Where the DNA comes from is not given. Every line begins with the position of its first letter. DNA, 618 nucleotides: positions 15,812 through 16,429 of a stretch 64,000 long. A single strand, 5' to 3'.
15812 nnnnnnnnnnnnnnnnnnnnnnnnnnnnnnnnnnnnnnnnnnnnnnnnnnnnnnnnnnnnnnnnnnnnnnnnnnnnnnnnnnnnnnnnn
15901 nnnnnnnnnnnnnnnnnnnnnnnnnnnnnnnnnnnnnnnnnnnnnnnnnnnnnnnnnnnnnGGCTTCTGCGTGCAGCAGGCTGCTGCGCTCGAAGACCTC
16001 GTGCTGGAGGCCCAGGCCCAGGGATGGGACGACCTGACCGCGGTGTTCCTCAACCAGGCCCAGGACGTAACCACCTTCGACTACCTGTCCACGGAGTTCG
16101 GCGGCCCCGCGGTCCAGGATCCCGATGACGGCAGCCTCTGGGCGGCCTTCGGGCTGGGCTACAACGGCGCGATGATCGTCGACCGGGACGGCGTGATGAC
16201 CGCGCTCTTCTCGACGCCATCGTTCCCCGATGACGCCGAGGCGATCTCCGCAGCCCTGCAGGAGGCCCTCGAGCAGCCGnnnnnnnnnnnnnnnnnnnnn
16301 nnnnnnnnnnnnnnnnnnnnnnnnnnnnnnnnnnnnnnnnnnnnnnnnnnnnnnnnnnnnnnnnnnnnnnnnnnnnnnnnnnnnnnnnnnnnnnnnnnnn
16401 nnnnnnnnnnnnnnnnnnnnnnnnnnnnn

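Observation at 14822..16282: Double-selenocysteine redoxin: exported Cys-rich protein with two TlpA-like thioredoxin-fold domains, each with TGA at the CxxC position (UxxC)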

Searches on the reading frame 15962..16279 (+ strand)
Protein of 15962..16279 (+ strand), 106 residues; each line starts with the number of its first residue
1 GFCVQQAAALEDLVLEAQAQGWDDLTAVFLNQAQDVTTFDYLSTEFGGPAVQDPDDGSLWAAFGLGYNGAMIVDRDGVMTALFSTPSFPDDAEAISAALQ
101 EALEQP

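Call 34: search_protein_representatives(alignment_id=A3)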
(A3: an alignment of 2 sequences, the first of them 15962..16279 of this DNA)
Query: 2 sequences, 116 profile positions. Proteins with E-value up to 0.001 (for the whole library): 34; up to 1e-10: 5; up to 1e-30: 3. The best 34 are listed.
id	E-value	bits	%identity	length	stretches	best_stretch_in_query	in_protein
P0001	7.9e-37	142.3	-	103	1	5-115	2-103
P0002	2.5e-34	134.3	-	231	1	22-116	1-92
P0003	1.0e-30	122.6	-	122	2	16-116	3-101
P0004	1.9e-19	86.3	-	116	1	18-111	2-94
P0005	2.1e-11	60.3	-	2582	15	37-96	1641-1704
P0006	9.4e-10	55.0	-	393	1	2-107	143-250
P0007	2.0e-08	50.7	-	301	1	2-110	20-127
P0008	1.1e-07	48.3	-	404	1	2-109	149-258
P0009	2.2e-07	47.4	-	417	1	2-108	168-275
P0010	3.6e-07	46.7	-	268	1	1-107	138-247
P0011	8.0e-07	45.6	-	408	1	2-107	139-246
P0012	2.2e-06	44.2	-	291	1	2-88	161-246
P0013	2.3e-06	44.1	-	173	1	74-116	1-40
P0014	2.4e-06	44.0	-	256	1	2-106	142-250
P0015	2.6e-06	43.9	-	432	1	2-90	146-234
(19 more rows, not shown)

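Call 40: find_related_loci(query=A5, collection=metagenome_contigs, flank=6000)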
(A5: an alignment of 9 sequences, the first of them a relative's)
Query A5 (417 aa) in metagenome_contigs; peptide patterns used: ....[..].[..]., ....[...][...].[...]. (x = any residue, [..] = any of these).
175 stretches matched a pattern; 27 encode a relative of the query (tblastn E <= 1e-3); 27 distinct loci.
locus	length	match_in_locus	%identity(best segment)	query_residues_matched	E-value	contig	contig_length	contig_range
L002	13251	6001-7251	99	1-417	0e+0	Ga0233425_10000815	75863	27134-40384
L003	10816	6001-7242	40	15-417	4e-92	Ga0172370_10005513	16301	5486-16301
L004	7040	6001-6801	51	15-283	5e-89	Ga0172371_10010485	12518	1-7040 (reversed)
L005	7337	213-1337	39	47-417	4e-85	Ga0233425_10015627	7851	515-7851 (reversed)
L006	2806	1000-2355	37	1-417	2e-83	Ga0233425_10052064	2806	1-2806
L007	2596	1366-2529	38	26-417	1e-80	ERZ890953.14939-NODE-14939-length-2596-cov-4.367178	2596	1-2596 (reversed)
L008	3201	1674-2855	37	1-417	9e-80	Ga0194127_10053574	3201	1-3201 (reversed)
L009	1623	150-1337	37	6-417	9e-80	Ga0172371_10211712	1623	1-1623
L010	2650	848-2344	34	15-417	7e-74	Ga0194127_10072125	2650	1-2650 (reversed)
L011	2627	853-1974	38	47-417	9e-74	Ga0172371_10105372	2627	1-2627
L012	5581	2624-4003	38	53-417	4e-71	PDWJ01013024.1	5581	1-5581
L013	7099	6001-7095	37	15-368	8e-71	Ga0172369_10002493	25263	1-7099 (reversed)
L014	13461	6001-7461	34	15-417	1e-65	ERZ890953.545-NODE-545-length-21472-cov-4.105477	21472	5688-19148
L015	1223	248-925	38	53-279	2e-54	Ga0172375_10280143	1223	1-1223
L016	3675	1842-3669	37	1-172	1e-28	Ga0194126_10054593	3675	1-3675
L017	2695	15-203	68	355-417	3e-23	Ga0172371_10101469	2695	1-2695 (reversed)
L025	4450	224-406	52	357-417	1e-10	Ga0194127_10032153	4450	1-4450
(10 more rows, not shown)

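Call 45: find_encoding_contigs(protein=P0003, flank=6000, max_places=3)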
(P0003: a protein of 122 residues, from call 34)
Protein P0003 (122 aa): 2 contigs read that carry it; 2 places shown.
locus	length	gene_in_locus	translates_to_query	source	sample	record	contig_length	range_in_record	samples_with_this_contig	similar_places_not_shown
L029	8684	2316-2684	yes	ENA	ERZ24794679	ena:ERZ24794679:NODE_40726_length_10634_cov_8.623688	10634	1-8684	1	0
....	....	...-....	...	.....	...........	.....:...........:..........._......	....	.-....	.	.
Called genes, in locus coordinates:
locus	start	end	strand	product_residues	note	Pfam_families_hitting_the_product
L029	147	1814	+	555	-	PF03320:FBPase_glpX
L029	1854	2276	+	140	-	PF23416:DUF7107 (faint)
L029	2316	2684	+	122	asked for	-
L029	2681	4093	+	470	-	-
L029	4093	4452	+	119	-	-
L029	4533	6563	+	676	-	PF00456:Transketolase_N, PF02779:Transket_pyr, PF02780:Transketolase_C, PF22613:Transketolase_C_1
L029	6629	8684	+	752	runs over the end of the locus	PF00512:HisKA, PF02518:HATPase_c, PF00072:Response_reg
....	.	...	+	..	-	?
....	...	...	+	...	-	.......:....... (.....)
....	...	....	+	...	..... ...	-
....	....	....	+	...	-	-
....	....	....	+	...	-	-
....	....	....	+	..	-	?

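Call 48: find_encoding_contigs(protein=P0013, flank=3000, max_places=3)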
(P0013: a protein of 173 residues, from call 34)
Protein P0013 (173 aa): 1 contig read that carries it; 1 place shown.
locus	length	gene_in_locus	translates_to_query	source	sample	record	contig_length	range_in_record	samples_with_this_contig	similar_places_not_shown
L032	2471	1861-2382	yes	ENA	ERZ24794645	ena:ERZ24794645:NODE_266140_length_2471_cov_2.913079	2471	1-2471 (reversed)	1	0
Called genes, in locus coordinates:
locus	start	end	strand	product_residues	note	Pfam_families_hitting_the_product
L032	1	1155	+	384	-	?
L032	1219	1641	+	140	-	PF23416:DUF7107 (faint)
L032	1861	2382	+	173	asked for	-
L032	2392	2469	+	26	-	?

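Call 73: search_protein_families(library=pfam, proteins=[L029:2681-4090:+], max_evalue=10)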
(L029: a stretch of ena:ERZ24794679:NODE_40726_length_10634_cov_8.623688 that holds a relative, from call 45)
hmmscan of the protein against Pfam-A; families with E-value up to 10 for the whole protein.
L029:2681-4090:+ (470 aa): 5 families
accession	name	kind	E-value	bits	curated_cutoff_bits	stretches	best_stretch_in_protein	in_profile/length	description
PF14559.12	TPR_19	-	9.8e-05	23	25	1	61-118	2-59/68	Tetratricopeptide repeat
PF13432.12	TPR_16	-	0.0013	19.6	32.7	2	54-118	1-65/65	Tetratricopeptide repeat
PF14863.12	Alkyl_sulf_dimr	-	0.0094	16.8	26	1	58-99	77-118/139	Alkyl sulfatase dimerisation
PF13428.12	TPR_14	-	0.11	13.7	23.5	1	54-91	5-42/44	Tetratricopeptide repeat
PF14561.12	TPR_20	-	0.22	12.3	25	1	36-99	9-73/90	Tetratricopeptide repeat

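Call 80: search_protein_families(library=ncbifam, proteins=[L002:7579-9141:+, L005:1691-3169:+, L014:7439-8893:+, L017:515-2188:+], max_evalue=1)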
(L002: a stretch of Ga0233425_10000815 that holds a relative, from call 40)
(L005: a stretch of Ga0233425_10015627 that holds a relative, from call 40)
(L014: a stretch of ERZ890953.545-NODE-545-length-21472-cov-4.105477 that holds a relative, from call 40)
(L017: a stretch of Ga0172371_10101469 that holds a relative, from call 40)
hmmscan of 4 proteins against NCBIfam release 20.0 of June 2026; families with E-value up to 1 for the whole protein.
L002:7579-9141:+ (521 aa): 0 families

L005:1691-3169:+ (493 aa): 0 families

L014:7439-8893:+ (485 aa): 0 families

L017:515-2188:+ (558 aa): 1 family
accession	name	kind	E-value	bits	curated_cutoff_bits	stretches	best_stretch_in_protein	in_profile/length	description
NF052415.1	T3SS_chap_SctY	equivalog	0.072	13.6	70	0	92-166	24-96/106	type III secretion apparatus assembly chaperone SctY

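Call 81: predict_structure(alignment_id=A11)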
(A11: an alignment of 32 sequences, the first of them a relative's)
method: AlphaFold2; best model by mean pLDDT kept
length: 408 residues; sequences in the alignment: 32
mean_pLDDT: 80.1   pTM: 0.60
mean pLDDT of the five models: 80.1, 79.7, 79.1, 78.9, 78.7
residues with pLDDT >= 90: 227; 70-90: 70; 50-70: 34; < 50: 77
segments of 3 or more residues with pLDDT < 50: 267-281, 283-285, 300-304, 306-313, 315-344, 401-408
pLDDT, mean of each block of 10 residues (from residue 1): 76 66 88 92 95 95 94 96 94 94 97 97 93 97 97 91 96 97 97 95 95 96 96 97 95 73 50 46 49 49 45 44 39 42 60 89 76 88 88 70 41
secondary structure, 60 per line:
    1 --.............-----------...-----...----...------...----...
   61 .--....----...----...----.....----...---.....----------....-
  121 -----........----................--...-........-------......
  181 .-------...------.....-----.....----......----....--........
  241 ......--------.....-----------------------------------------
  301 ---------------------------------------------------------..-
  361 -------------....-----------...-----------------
elements in order: H3-15 E35-37 E42-44 E58-61 E64-67 E79-81 E86-90 E95-97 E101-105 E116-119 E126-133 H138-153 E160-167 H175-181 E189-191 H198-202 E208-212 E217-222 H227-230 H233-246 H255-259 E374-377 E389-391

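Call 84: fold_search(model_id=the predicted structure, library=pdb)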
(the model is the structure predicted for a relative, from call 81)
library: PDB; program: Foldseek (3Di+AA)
matches with E <= 10: 1257; with E <= 0.001: 292
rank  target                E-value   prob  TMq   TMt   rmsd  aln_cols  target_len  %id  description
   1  2h1a_A                1.2e-07  1.00  0.27  0.71   3.2       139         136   21  ResA C74A Variant (released 2006-09-19)
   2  2h1g_B                1.2e-07  1.00  0.29  0.77   3.2       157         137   19  ResA C74A/C77A (released 2006-09-19)
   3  1su9_B                1.2e-07  1.00  0.26  0.70   3.0       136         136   22  Reduced structure of the soluble domain of ResA (released 2004-05-11)
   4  2ls5_MODEL_1_A        1.3e-07  1.00  0.29  0.68   3.5       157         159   16  Solution structure of a putative protein disulfide isomerase from Bacteroides thetaiotaomicron (released 2012-05-09)
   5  3c71                  1.3e-07  1.00  0.28  0.71   5.0       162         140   19  Structure of a ResA variant with a DsbA-like active site motif (CPHC) (released 2008-08-12)
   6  2h1b_A                1.4e-07  1.00  0.28  0.75   2.9       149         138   21  ResA E80Q (released 2006-09-19)
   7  3kcm_D                1.4e-07  1.00  0.29  0.74   3.5       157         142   21  The crystal structure of thioredoxin protein from Geobacter metallireducens (released 2009-11-10)
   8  3c73_B                1.8e-07  1.00  0.28  0.75   2.8       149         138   21  Structure of CEHC variant ResA (released 2008-08-12)
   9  4nmu_D                1.8e-07  1.00  0.27  0.71   3.4       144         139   19  Crystal Structure of Thiol-disulfide Oxidoreductase from Bacillus str. 'Ames Ancestor' (released 2013-12-18)
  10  3c73_A                2.0e-07  1.00  0.28  0.75   3.0       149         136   21  Structure of CEHC variant ResA (released 2008-08-12)
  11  2h19_A                2.2e-07  1.00  0.29  0.77   3.1       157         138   20  Crystal Structure of ResA Cys77Ala Variant (released 2006-09-19)
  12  2h19_B                2.3e-07  1.00  0.26  0.70   3.1       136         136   21  Crystal Structure of ResA Cys77Ala Variant (released 2006-09-19)
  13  1su9_A                2.6e-07  1.00  0.28  0.75   3.3       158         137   20  Reduced structure of the soluble domain of ResA (released 2004-05-11)
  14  2h1b_C                2.7e-07  1.00  0.26  0.71   2.9       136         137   23  ResA E80Q (released 2006-09-19)
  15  3kcm_C                2.9e-07  1.00  0.27  0.70   3.7       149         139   20  The crystal structure of thioredoxin protein from Geobacter metallireducens (released 2009-11-10)
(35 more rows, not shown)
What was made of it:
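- On TlpA/ResA/CcmG-type thiol-disulfide oxidoreductase: Shown for domain 1 through Cys homologue P0011: AlphaFold pLDDT above 90, Foldseek top hits ResA, CcmG and TlpA-like (calls 81, 84).
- Closest known: ResA / TlpA / CcmG. Same: They are the best structural matches of domain 1 (Foldseek E about 1e-7, target TM-score 0.7-0.8, call 84).
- The top Foldseek matches in the PDB are ResA, CcmG/DsbE, TlpA-like proteins and Etrx1/2, with target TM-scores of 0.7-0.8 (call 84).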
